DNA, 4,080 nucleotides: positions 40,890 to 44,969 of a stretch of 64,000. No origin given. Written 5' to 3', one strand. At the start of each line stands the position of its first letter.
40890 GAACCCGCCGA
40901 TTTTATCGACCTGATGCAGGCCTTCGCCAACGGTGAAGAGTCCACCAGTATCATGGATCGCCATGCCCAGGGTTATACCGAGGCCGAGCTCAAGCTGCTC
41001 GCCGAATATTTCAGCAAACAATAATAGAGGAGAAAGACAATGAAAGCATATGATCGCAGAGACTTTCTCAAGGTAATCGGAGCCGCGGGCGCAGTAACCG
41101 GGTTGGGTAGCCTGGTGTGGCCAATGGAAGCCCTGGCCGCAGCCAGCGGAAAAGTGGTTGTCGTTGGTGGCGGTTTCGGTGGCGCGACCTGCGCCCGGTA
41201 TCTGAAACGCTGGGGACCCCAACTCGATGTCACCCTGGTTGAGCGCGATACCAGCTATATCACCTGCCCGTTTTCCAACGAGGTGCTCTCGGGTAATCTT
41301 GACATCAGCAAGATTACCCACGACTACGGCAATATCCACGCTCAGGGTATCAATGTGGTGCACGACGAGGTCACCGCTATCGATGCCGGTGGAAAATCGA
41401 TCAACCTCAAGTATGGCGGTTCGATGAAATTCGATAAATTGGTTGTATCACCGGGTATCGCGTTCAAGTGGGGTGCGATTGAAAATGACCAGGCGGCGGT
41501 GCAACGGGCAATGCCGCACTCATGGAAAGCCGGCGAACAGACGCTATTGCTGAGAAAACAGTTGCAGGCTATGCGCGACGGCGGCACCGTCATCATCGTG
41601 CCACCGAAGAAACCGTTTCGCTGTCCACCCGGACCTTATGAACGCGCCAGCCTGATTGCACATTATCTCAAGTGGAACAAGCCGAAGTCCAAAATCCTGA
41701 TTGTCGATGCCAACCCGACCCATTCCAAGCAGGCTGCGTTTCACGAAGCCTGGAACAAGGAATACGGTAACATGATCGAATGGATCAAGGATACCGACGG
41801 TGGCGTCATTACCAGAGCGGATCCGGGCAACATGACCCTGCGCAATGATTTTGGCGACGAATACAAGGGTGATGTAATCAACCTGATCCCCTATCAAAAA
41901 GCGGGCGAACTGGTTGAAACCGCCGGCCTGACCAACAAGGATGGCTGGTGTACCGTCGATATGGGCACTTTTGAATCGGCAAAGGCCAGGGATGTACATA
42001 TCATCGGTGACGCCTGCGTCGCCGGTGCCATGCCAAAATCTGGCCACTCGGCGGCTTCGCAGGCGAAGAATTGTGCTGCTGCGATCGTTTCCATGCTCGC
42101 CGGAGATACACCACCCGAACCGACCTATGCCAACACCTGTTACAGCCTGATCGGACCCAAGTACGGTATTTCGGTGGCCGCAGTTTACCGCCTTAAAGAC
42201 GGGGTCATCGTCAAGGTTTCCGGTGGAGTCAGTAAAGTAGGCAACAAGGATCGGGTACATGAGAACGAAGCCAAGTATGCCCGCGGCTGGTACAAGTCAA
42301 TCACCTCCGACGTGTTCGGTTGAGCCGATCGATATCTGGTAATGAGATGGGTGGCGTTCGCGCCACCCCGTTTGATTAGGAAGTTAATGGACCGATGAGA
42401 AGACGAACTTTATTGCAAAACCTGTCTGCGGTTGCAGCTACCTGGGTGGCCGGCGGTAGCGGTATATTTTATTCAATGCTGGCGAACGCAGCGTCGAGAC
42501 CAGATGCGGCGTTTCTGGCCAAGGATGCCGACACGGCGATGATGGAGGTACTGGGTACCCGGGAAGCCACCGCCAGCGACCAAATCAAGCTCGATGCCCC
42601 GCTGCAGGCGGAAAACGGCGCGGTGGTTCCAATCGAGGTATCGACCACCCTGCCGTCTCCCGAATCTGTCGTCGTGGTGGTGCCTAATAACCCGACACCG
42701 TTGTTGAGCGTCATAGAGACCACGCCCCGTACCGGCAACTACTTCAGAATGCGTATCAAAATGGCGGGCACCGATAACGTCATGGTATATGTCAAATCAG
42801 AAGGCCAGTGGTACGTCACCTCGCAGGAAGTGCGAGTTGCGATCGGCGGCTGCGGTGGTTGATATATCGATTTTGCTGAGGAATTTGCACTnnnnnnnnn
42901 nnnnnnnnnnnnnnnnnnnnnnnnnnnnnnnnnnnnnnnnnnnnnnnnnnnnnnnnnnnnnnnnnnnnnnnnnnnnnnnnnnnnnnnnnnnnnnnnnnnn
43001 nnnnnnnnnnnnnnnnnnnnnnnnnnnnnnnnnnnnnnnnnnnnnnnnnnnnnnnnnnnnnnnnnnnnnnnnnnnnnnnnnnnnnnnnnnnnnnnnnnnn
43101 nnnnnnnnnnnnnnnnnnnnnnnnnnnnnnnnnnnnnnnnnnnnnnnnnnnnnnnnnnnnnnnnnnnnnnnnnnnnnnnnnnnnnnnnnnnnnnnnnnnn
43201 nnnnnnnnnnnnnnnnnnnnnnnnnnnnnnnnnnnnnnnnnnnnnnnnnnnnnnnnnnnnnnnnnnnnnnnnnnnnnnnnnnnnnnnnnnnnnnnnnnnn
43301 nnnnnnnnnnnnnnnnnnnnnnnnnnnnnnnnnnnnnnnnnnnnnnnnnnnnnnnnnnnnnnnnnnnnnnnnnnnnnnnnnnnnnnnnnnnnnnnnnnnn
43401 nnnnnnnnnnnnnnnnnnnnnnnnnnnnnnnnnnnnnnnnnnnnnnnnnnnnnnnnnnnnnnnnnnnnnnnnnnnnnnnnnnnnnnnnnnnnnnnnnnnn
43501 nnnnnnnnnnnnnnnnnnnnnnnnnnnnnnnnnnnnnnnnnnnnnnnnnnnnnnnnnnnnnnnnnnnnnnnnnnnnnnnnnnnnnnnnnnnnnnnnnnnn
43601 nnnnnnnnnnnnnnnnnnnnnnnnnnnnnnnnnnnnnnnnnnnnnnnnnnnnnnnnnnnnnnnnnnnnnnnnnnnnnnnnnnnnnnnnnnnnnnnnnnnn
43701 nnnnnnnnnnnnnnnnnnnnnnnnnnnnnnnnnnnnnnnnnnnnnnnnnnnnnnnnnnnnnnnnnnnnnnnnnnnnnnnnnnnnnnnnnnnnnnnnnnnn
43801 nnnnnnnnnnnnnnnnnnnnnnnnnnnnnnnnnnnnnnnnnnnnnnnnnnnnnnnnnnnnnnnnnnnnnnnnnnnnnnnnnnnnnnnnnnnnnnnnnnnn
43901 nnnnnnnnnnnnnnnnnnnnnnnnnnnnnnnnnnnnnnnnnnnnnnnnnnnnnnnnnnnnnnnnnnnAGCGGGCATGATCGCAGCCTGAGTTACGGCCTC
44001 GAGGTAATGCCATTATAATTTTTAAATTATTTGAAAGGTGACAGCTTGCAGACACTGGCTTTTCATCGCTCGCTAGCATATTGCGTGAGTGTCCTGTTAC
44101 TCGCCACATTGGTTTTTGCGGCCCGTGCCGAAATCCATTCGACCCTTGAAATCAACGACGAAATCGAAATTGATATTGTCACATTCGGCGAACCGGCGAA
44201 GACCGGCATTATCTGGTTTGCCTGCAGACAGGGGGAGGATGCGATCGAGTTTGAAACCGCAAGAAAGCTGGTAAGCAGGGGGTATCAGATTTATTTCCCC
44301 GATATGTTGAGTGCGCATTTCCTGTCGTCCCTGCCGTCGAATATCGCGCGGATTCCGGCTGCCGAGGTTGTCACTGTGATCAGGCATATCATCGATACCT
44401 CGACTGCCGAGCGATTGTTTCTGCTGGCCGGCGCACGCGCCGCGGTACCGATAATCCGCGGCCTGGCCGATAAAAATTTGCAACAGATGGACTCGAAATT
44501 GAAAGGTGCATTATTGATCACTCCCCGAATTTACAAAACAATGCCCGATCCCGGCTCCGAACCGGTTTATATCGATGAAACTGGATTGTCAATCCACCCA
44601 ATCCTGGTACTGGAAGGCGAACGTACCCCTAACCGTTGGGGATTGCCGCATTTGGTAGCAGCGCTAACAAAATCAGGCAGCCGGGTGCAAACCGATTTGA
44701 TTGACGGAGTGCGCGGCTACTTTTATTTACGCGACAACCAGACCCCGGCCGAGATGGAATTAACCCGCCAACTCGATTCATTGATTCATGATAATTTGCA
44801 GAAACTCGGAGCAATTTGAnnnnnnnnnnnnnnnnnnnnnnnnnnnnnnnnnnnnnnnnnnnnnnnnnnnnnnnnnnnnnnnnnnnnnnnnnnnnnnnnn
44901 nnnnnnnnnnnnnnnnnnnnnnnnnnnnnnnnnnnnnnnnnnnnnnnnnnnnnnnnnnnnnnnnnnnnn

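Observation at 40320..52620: A roughly 12 kb periplasmic sulfur-oxidation island bracketed by direct copies of the 3' end of the dimethylglycine dehydrogenase gene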

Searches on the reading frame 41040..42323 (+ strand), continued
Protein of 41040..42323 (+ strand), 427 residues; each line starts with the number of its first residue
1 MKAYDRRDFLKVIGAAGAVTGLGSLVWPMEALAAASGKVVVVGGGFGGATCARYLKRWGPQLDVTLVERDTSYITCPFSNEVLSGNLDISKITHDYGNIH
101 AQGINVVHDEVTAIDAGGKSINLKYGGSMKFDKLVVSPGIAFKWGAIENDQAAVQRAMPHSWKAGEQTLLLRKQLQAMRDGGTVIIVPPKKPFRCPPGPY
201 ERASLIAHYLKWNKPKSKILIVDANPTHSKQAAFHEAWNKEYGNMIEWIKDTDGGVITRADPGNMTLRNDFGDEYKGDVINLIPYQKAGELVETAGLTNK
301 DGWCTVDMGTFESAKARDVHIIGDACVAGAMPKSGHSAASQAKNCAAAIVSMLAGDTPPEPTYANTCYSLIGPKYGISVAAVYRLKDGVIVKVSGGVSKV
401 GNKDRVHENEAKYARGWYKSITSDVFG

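Call 74: find_encoding_contigs(protein=P0247, flank=10000, max_places=3)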
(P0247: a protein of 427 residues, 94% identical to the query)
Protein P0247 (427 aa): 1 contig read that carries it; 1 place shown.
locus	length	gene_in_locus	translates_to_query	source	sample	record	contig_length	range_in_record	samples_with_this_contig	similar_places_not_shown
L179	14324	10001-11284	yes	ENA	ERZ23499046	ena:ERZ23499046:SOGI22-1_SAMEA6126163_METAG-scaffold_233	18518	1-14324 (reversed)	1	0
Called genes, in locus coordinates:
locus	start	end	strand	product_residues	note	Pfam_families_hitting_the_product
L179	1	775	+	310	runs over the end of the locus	PF00696:AA_kinase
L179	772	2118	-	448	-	-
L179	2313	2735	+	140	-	PF01951:Archease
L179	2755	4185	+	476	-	PF01139:RtcB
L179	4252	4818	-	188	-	PF02482:Ribosomal_S30AE, PF00313:CSD (weak)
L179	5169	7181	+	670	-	PF00724:Oxidored_FMN, PF00070:Pyr_redox (weak), PF01266:DAO (weak), PF03486:HI0933_like (faint), PF07992:Pyr_redox_2, PF13450:NAD_binding_8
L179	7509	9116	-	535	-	PF00496:SBP_bac_5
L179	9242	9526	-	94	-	-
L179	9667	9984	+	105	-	PF13442:Cytochrome_CBB3 (weak)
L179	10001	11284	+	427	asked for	PF01266:DAO (weak), PF07992:Pyr_redox_2, PF13454:NAD_binding_9 (faint), PF21706:FCSD_central, PF09242:FCSD-flav_bind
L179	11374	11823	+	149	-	PF13501:SoxY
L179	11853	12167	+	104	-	PF08770:SoxZ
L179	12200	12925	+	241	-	PF03625:DUF302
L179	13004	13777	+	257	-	-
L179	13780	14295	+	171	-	PF00578:AhpC-TSA, PF08534:Redoxin, PF00085:Thioredoxin (weak), PF13905:Thioredoxin_8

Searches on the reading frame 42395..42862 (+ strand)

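Call 7: search_protein_families(library=pfam, proteins=[window:42395-42862:+], max_evalue=0.01)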
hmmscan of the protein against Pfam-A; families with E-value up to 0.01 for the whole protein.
window:42395-42862:+ (155 aa): 1 family
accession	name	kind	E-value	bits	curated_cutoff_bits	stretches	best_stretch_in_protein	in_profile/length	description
PF13501.12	SoxY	-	3.1e-29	101.9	28.4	1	51-153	3-112/112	Sulfur oxidation protein SoxY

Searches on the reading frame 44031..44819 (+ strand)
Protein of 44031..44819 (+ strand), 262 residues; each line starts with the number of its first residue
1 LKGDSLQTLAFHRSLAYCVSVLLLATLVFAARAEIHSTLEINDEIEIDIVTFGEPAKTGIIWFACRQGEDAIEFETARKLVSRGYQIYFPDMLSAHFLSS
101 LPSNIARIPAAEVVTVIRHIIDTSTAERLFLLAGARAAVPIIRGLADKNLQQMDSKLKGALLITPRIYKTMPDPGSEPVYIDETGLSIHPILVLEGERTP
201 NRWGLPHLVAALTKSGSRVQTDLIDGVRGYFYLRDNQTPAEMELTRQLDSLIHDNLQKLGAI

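Call 7: search_protein_families(library=pfam, proteins=[window:44031-44819:+], max_evalue=0.01)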
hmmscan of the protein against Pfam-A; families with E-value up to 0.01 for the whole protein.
window:44031-44819:+ (262 aa): 0 families

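Call 57: search_protein_families(library=ncbifam, proteins=[window:44031-44819:+], max_evalue=0.001)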
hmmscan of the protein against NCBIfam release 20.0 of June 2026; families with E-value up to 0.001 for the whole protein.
window:44031-44819:+ (262 aa): 0 families
